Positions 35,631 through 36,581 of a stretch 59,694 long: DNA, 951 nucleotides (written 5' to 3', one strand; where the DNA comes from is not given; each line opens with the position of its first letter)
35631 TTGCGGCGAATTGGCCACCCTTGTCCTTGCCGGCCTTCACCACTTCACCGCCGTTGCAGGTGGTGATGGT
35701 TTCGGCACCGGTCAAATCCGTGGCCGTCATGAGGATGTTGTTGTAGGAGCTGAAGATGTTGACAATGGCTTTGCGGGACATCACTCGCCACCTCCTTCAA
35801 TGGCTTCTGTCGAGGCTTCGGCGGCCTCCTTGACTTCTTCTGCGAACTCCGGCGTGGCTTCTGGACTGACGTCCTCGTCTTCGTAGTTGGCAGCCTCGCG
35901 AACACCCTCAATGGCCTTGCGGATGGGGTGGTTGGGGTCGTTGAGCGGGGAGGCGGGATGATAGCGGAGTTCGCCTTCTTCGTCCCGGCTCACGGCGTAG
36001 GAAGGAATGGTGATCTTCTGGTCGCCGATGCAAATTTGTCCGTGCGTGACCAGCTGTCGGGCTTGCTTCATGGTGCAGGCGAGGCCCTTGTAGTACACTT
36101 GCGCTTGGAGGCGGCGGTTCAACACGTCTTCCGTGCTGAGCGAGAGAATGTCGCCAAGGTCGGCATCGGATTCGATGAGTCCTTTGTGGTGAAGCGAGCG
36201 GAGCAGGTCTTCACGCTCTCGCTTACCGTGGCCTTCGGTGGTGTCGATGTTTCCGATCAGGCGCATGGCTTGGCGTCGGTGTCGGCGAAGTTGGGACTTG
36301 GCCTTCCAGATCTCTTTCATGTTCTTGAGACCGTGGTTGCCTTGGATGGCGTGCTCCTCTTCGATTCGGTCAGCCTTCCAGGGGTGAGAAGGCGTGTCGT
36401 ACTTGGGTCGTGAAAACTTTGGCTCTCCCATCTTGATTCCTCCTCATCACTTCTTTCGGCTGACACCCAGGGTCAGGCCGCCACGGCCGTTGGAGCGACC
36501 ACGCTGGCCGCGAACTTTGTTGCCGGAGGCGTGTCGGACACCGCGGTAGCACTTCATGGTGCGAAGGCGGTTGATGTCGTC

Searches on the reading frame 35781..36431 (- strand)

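Call 75: search_protein_families(library=pfam, proteins=[window:35781-36431:-], max_evalue=0.0001)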
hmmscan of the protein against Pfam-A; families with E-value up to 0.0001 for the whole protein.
window:35781-36431:- (216 aa): 1 family
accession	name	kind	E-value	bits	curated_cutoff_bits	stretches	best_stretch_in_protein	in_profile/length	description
PF01479.30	S4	-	1.4e-11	44.4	22.8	1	106-151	1-46/48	S4 domain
